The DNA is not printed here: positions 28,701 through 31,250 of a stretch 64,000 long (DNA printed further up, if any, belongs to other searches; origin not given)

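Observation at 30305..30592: In-frame patch of about 32% G+C (about 97 codons) inside the about 70% G+C glyS gene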

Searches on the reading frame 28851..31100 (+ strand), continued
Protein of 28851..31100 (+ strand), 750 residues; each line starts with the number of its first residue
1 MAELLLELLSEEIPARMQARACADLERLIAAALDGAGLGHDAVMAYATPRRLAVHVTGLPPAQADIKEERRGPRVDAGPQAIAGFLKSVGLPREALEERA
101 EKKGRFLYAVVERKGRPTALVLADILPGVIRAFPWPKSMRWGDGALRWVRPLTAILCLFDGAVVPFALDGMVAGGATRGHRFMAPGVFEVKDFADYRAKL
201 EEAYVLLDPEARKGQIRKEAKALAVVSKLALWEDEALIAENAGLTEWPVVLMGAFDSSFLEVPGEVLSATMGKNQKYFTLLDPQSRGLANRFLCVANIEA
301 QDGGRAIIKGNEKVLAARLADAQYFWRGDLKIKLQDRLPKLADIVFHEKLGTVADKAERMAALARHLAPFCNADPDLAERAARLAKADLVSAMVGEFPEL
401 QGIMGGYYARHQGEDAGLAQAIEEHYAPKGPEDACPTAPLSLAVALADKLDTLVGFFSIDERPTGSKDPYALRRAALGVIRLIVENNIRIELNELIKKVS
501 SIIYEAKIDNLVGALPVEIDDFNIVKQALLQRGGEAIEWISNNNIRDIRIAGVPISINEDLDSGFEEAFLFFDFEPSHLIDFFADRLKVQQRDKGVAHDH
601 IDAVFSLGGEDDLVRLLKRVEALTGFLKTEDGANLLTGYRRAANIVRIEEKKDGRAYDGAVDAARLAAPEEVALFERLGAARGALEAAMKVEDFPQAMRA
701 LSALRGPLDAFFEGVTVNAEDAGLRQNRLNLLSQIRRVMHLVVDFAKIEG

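Call 48: predict_structure(alignment_id=A1)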
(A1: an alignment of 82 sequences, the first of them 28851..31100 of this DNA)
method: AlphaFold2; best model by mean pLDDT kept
length: 750 residues; sequences in the alignment: 82
mean_pLDDT: 91.9   pTM: 0.81
mean pLDDT of the five models: 91.9, 90.9, 90.7, 90.3, 89.7
residues with pLDDT >= 90: 607; 70-90: 84; 50-70: 51; < 50: 8
segments of 3 or more residues with pLDDT < 50: 549-555
pLDDT, mean of each block of 10 residues (from residue 1): 94 92 97 96 97 98 91 94 91 93 93 92 97 85 77 95 95 97 97 98 98 98 98 95 97 98 94 93 95 97 97 97 97 98 94 97 98 98 98 95 97 98 95 94 98 93 78 95 97 93 83 62 68 66 58 48 56 81 94 94 92 97 97 96 97 96 96 98 97 97 97 94 97 96 92
secondary structure, 60 per line:
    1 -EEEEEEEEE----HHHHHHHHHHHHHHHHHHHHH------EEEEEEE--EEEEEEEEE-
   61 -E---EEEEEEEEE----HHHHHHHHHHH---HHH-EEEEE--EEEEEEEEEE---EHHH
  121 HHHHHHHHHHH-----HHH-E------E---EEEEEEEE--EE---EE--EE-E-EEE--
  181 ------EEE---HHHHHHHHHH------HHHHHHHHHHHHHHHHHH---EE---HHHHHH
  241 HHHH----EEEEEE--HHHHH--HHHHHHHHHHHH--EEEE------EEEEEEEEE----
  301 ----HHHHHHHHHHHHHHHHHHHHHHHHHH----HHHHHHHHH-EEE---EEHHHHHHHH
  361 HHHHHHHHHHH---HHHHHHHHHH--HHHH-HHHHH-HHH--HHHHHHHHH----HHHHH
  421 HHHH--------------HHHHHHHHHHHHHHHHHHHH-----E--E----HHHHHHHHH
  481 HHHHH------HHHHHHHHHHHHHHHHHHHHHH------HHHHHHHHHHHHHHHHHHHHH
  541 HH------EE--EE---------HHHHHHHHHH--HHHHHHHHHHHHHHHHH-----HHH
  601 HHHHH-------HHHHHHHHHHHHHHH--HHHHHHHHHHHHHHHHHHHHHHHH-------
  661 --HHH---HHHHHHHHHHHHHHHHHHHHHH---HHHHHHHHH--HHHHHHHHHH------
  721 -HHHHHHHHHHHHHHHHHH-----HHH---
elements in order (helices of 4 or more, strands of 3 or more residues): E2-10 H15-35 E42-48 E51-59 E66-74 H79-89 E97-101 E104-113 H118-131 E152-159 E176-178 E187-189 H193-202 H209-226 H235-244 E249-254 H257-261 H264-275 E278-281 E288-296 H305-330 H335-343 E345-347 H353-371 H375-384 H387-390 H392-396 H403-411 H416-424 H439-458 H472-485 H492-513 H520-542 H564-573 H576-592 H598-605 H613-627 H630-653 H669-690 H694-702 H705-714 H722-739

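Call 51: find_homologous_proteins(query=L012:2501-4705:+)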
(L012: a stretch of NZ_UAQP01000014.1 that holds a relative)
Query L012:2501-4705:+ (735 aa): 8000 proteins with E <= 0.001 among 8000 candidates; the best 120 are listed.
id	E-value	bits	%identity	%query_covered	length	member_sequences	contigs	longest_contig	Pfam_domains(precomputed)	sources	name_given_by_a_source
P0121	0.0e+0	1607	100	100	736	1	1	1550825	PF02092.23,PF05746.22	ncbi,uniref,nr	ncbi:Glycine--tRNA ligase beta subunit [Brevundimonas vesicularis]|uniref:Glycine--tRNA ligase beta 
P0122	0.0e+0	1407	89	100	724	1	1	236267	PF02092.23,PF05746.22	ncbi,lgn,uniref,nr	ncbi:glycine--tRNA ligase subunit beta [Brevundimonas vesicularis]|uniref:glycine--tRNA ligase subun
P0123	0.0e+0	1405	88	100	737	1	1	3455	PF02092.23,PF05746.22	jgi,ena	-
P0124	0.0e+0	1405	89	100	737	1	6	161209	PF02092.23,PF05746.22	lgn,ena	-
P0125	0.0e+0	1401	89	100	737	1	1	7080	PF02092.23,PF05746.22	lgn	-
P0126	0.0e+0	1399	88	100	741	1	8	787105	PF02092.23,PF05746.22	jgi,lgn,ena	-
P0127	0.0e+0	1395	88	100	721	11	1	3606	PF02092.23,PF05746.22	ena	-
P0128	0.0e+0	1395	89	100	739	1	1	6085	PF02092.23,PF05746.22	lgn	-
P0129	0.0e+0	1394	88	100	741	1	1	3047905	PF02092.23,PF05746.22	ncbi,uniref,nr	ncbi:glycine--tRNA ligase subunit beta [Brevundimonas sp. 'scallop']|uniref:glycine--tRNA ligase sub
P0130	0.0e+0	1394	88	100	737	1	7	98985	PF02092.23,PF05746.22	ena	-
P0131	0.0e+0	1394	87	100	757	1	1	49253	PF02092.23,PF05746.22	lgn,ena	-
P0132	0.0e+0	1393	88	100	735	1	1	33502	PF02092.23,PF05746.22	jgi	jgi:glycyl-tRNA synthetase beta chain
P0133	0.0e+0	1392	88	100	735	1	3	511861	PF02092.23,PF05746.22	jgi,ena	jgi:glycyl-tRNA synthetase beta chain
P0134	0.0e+0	1391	88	100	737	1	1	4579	PF02092.23,PF05746.22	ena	-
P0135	0.0e+0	1391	88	100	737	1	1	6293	PF02092.23,PF05746.22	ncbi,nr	ncbi:MAG: glycine--tRNA ligase subunit beta [Pseudomonadota bacterium]|nr:glycine--tRNA ligase subun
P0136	0.0e+0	1390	89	100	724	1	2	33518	PF02092.23,PF05746.22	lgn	-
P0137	0.0e+0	1386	89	100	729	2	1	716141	PF02092.23,PF05746.22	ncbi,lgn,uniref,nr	ncbi:glycine--tRNA ligase subunit beta [Brevundimonas sp. Leaf280]|uniref:glycine--tRNA ligase subun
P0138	0.0e+0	1386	87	100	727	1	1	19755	PF02092.23,PF05746.22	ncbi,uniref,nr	ncbi:glycine--tRNA ligase subunit beta [uncultured Brevundimonas sp.]|uniref:glycine--tRNA ligase su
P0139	0.0e+0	1385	89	100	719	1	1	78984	PF02092.23,PF05746.22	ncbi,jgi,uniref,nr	ncbi:glycine--tRNA ligase subunit beta [Brevundimonas vesicularis]|uniref:glycine--tRNA ligase subun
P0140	0.0e+0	1384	88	100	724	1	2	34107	PF02092.23,PF05746.22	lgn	-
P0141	0.0e+0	1384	86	100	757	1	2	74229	PF02092.23,PF05746.22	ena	-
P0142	0.0e+0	1384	88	100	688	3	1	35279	PF02092.23,PF05746.22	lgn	-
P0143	0.0e+0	1384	88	100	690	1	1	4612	PF02092.23,PF05746.22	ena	-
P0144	0.0e+0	1383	87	100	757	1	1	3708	PF02092.23,PF05746.22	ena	-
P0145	0.0e+0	1382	88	100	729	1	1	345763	PF02092.23,PF05746.22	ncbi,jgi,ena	ncbi:MAG: glycine--tRNA ligase subunit beta [Brevundimonas sp.]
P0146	0.0e+0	1382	88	100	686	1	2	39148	PF02092.23,PF05746.22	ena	-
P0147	0.0e+0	1382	88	100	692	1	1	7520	PF02092.23,PF05746.22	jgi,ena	-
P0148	0.0e+0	1381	86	100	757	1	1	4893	PF02092.23,PF05746.22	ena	-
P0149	0.0e+0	1381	89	100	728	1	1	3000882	PF02092.23,PF05746.22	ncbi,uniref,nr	ncbi:glycine--tRNA ligase subunit beta [Brevundimonas nasdae]|uniref:Glycine--tRNA ligase subunit be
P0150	0.0e+0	1381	88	100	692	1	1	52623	PF02092.23,PF05746.22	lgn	-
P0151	0.0e+0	1381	88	100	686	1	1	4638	PF02092.23,PF05746.22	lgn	-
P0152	0.0e+0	1381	86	100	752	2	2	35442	PF02092.23,PF05746.22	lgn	-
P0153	0.0e+0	1380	89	100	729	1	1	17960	PF02092.23,PF05746.22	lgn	-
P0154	0.0e+0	1380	88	100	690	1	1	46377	PF02092.23,PF05746.22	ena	-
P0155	0.0e+0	1379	86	100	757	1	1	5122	PF02092.23,PF05746.22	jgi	-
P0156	0.0e+0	1379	88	100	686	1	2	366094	PF02092.23,PF05746.22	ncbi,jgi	jgi:glycyl-tRNA synthetase beta chain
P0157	0.0e+0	1379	88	100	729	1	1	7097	PF02092.23,PF05746.22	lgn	-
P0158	0.0e+0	1379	88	100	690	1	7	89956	PF02092.23,PF05746.22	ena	-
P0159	0.0e+0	1379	88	100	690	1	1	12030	PF02092.23,PF05746.22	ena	-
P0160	0.0e+0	1378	88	100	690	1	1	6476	PF02092.23,PF05746.22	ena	-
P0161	0.0e+0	1378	88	100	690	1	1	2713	PF02092.23,PF05746.22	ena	-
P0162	0.0e+0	1378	88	100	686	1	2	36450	PF02092.23,PF05746.22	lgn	-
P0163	0.0e+0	1378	87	100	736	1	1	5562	PF02092.23,PF05746.22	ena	-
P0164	0.0e+0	1378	88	100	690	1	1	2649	PF02092.23,PF05746.22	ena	-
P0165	0.0e+0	1378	88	100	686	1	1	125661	PF02092.23,PF05746.22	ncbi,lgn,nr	nr:glycine--tRNA ligase subunit beta [uncultured Brevundimonas sp.]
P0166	0.0e+0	1378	86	100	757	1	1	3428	PF02092.23,PF05746.22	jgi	-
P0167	0.0e+0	1378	88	100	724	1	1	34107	PF02092.23,PF05746.22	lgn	-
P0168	0.0e+0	1378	88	100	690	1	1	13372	PF02092.23,PF05746.22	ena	-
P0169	0.0e+0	1377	88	100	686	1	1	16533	PF02092.23,PF05746.22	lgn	-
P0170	0.0e+0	1377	88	100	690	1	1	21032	PF02092.23,PF05746.22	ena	-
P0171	0.0e+0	1376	88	100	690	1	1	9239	PF02092.23,PF05746.22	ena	-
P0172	0.0e+0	1376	88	100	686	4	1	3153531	PF02092.23,PF05746.22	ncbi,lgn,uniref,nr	ncbi:glycine--tRNA ligase subunit beta [Brevundimonas sp. SGAir0440]|uniref:glycine--tRNA ligase sub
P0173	0.0e+0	1376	88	100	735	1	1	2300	PF02092.23,PF05746.22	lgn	-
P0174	0.0e+0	1376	88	100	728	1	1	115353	PF02092.23,PF05746.22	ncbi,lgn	-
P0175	0.0e+0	1376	88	100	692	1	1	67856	PF02092.23,PF05746.22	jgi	jgi:glycyl-tRNA synthetase beta chain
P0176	0.0e+0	1376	87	100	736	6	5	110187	PF02092.23,PF05746.22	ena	-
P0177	0.0e+0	1375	88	100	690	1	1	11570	PF02092.23,PF05746.22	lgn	-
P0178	0.0e+0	1375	88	100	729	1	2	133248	PF02092.23,PF05746.22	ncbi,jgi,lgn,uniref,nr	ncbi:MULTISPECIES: glycine--tRNA ligase subunit beta [Brevundimonas]|uniref:glycine--tRNA ligase sub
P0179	0.0e+0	1375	87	100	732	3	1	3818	PF02092.23,PF05746.22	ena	-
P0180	0.0e+0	1375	87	100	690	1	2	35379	PF02092.23,PF05746.22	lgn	-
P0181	0.0e+0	1375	88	100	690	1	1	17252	PF02092.23,PF05746.22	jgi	-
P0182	0.0e+0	1374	88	100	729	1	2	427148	PF02092.23,PF05746.22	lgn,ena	-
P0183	0.0e+0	1373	88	100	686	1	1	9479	PF02092.23,PF05746.22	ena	-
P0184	0.0e+0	1373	88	100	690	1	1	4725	PF02092.23,PF05746.22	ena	-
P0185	0.0e+0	1373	88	100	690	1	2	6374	PF02092.23,PF05746.22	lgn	-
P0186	0.0e+0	1373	88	100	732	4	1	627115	PF02092.23,PF05746.22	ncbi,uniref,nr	ncbi:glycine--tRNA ligase subunit beta [Brevundimonas sp. MEB006b]|uniref:glycine--tRNA ligase subun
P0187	0.0e+0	1372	88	100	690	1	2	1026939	PF02092.23,PF05746.22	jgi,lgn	jgi:glycyl-tRNA synthetase beta chain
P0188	0.0e+0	1372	88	100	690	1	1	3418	PF02092.23,PF05746.22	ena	-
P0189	0.0e+0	1372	82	100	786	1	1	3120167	PF02092.23,PF05746.22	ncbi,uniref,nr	ncbi:glycine--tRNA ligase subunit beta [Brevundimonas vesicularis]|uniref:glycine--tRNA ligase subun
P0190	0.0e+0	1372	88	100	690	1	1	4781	PF02092.23,PF05746.22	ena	-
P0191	0.0e+0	1372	87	100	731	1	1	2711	PF02092.23,PF05746.22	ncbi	ncbi:MAG: glycine--tRNA ligase subunit beta [Brevundimonas sp.]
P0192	0.0e+0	1372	88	100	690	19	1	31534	PF02092.23,PF05746.22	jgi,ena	-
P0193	0.0e+0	1372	88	100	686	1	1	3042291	PF02092.23,PF05746.22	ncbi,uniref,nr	ncbi:glycine--tRNA ligase subunit beta [Brevundimonas vesicularis]|uniref:glycine--tRNA ligase subun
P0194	0.0e+0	1371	86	100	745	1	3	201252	PF02092.23,PF05746.22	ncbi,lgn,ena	-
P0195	0.0e+0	1371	88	100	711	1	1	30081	PF02092.23,PF05746.22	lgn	-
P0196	0.0e+0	1370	82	100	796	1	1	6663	PF02092.23,PF05746.22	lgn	-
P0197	0.0e+0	1370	88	100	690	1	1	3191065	PF02092.23,PF05746.22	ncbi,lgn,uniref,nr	ncbi:glycyl-tRNA synthetase beta chain [Brevundimonas vesicularis]|uniref:glycine--tRNA ligase subun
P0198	0.0e+0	1370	87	100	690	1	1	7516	PF02092.23,PF05746.22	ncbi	-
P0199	0.0e+0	1369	88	100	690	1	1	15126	PF02092.23,PF05746.22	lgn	-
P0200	0.0e+0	1369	88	100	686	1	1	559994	PF02092.23,PF05746.22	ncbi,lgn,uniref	ncbi:glycine--tRNA ligase subunit beta [Brevundimonas nasdae]|uniref:glycine--tRNA ligase subunit be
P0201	0.0e+0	1369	88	100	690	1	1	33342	PF02092.23,PF05746.22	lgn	-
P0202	0.0e+0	1369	88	100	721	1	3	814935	PF02092.23,PF05746.22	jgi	jgi:glycyl-tRNA synthetase beta chain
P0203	0.0e+0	1368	88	100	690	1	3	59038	PF02092.23,PF05746.22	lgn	-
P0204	0.0e+0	1368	88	100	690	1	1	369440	PF02092.23,PF05746.22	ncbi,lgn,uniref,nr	ncbi:glycine--tRNA ligase subunit beta [uncultured Brevundimonas sp.]|uniref:glycine--tRNA ligase su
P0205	0.0e+0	1367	87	100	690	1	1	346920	PF02092.23,PF05746.22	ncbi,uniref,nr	ncbi:glycine--tRNA ligase subunit beta [uncultured Brevundimonas sp.]|uniref:glycine--tRNA ligase su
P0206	0.0e+0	1367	87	100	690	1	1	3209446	PF02092.23,PF05746.22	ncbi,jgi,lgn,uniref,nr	ncbi:glycine--tRNA ligase subunit beta [Brevundimonas diminuta]|uniref:glycine--tRNA ligase subunit 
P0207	0.0e+0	1367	87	100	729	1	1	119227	PF02092.23,PF05746.22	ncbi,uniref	ncbi:glycine--tRNA ligase subunit beta [Brevundimonas sp. TSRC1-1]|uniref:glycine--tRNA ligase subun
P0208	0.0e+0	1366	87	100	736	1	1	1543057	PF02092.23,PF05746.22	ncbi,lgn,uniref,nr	ncbi:glycine--tRNA ligase subunit beta [Brevundimonas intermedia]|uniref:Glycine--tRNA ligase beta s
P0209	0.0e+0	1366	88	100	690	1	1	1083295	PF02092.23,PF05746.22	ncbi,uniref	ncbi:glycyl-tRNA synthetase beta chain [Brevundimonas sp. 1080]|uniref:glycine--tRNA ligase subunit 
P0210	0.0e+0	1366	87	100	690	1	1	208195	PF02092.23,PF05746.22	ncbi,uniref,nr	ncbi:glycine--tRNA ligase subunit beta [uncultured Brevundimonas sp.]|uniref:glycine--tRNA ligase su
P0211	0.0e+0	1366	81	100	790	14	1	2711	PF02092.23,PF05746.22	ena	-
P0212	0.0e+0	1366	87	100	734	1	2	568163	PF02092.23,PF05746.22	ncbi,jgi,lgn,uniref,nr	ncbi:glycine--tRNA ligase subunit beta [Brevundimonas sp. 374]|uniref:glycine--tRNA ligase subunit b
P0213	0.0e+0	1366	87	100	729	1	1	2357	PF02092.23,PF05746.22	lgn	-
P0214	0.0e+0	1365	85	100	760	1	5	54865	PF02092.23,PF05746.22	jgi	jgi:glycyl-tRNA synthetase beta chain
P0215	0.0e+0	1365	87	100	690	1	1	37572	PF02092.23,PF05746.22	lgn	-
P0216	0.0e+0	1365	87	100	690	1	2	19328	PF02092.23,PF05746.22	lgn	-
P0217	0.0e+0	1365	87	100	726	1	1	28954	PF02092.23,PF05746.22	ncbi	ncbi:MAG: glycine--tRNA ligase subunit beta [Brevundimonas sp.]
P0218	0.0e+0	1365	86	100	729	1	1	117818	PF02092.23,PF05746.22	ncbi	-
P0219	0.0e+0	1364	87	100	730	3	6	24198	PF02092.23,PF05746.22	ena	-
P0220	0.0e+0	1363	84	100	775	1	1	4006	PF02092.23,PF05746.22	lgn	-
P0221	0.0e+0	1363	87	100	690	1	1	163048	PF02092.23,PF05746.22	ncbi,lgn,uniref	ncbi:glycine--tRNA ligase subunit beta [Brevundimonas vesicularis]|uniref:glycine--tRNA ligase subun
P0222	0.0e+0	1362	87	100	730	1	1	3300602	PF02092.23,PF05746.22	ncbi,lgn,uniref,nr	ncbi:glycine--tRNA ligase subunit beta [Brevundimonas fontaquae]|uniref:Glycine--tRNA ligase beta su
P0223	0.0e+0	1362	86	100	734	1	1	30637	PF02092.23,PF05746.22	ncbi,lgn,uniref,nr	ncbi:MAG: glycine--tRNA ligase subunit beta [Brevundimonas sp.]|uniref:glycine--tRNA ligase subunit 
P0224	0.0e+0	1362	87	100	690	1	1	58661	PF02092.23,PF05746.22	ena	-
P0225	0.0e+0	1361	87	100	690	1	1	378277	PF02092.23,PF05746.22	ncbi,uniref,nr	ncbi:glycyl-tRNA synthetase subunit beta [Brevundimonas nasdae]|uniref:Glycine--tRNA ligase beta sub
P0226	0.0e+0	1360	87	100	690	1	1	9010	PF02092.23,PF05746.22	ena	-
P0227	0.0e+0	1360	87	100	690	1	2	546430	PF02092.23,PF05746.22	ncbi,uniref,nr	ncbi:glycyl-tRNA synthetase beta chain [Brevundimonas sp. UYEF29]|uniref:glycine--tRNA ligase subuni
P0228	0.0e+0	1360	86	100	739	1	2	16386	PF02092.23,PF05746.22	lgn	-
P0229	0.0e+0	1359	87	100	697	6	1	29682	PF02092.23,PF05746.22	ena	-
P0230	0.0e+0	1359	87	100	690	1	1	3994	PF02092.23,PF05746.22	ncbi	-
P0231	0.0e+0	1358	86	100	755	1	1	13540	PF02092.23,PF05746.22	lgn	-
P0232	0.0e+0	1358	85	100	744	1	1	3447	PF02092.23,PF05746.22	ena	-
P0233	0.0e+0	1357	81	100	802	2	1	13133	PF02092.23,PF05746.22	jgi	-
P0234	0.0e+0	1357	87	100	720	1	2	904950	PF02092.23,PF05746.22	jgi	jgi:glycyl-tRNA synthetase beta chain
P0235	0.0e+0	1356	96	67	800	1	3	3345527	PF02092.23,PF05746.22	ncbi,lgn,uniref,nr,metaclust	ncbi:glycine--tRNA ligase subunit beta [Brevundimonas vesicularis]|uniref:Glycine--tRNA ligase beta 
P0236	0.0e+0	1355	86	100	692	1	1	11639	PF02092.23,PF05746.22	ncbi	ncbi:MAG: glycine--tRNA ligase subunit beta [Brevundimonas sp.]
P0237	0.0e+0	1355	86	100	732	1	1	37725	PF02092.23,PF05746.22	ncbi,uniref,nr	ncbi:MAG: glycine--tRNA ligase subunit beta [Brevundimonas sp.]|uniref:glycine--tRNA ligase subunit 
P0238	0.0e+0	1354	85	100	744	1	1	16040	PF02092.23,PF05746.22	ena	-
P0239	0.0e+0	1354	87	100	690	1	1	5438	PF02092.23,PF05746.22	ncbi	-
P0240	0.0e+0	1354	87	100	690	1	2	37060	PF02092.23,PF05746.22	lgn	-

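Call 55: find_encoding_contigs(protein=P0132, flank=1500, max_places=1)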
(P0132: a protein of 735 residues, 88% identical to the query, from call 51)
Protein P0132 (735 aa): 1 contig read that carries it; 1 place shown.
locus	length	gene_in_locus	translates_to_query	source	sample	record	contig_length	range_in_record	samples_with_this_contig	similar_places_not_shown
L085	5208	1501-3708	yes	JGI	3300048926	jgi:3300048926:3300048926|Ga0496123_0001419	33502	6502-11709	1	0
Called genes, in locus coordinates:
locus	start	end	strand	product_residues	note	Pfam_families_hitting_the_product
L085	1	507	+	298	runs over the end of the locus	-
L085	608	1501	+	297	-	PF02091:tRNA-synt_2e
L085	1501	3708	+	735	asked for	PF02092:tRNA_synt_2f, PF05746:DALR_1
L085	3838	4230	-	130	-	PF04480:DUF559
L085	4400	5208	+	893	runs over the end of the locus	PF01326:PPDK_N, PF00391:PEP-utilizers, PF02896:PEP-utilizers_C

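Call 56: find_encoding_contigs(protein=P0177, flank=1500, max_places=1)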
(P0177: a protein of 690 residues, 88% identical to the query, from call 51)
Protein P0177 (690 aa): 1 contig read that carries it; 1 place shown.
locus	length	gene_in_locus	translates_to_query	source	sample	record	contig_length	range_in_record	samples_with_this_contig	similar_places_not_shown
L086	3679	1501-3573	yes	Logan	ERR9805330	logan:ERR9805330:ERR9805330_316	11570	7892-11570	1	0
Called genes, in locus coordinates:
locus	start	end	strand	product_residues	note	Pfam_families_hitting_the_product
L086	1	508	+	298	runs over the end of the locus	-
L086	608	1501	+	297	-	PF02091:tRNA-synt_2e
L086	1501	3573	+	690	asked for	PF02092:tRNA_synt_2f, PF05746:DALR_1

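Call 57: find_encoding_contigs(protein=P0126, flank=1500, max_places=1)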
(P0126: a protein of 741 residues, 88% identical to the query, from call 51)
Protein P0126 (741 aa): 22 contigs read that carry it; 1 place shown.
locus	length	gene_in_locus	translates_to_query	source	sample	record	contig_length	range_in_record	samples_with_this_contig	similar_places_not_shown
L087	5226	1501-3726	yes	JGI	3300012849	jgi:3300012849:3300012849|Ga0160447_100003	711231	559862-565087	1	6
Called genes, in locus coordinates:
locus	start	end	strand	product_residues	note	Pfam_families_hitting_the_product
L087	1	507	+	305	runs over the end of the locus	PF02469:Fasciclin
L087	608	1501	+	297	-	PF02091:tRNA-synt_2e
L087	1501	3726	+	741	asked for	PF02092:tRNA_synt_2f, PF05746:DALR_1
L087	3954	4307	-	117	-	PF04480:DUF559, PF18741:MTES_1575 (weak)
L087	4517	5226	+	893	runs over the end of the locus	PF01326:PPDK_N, PF00391:PEP-utilizers, PF02896:PEP-utilizers_C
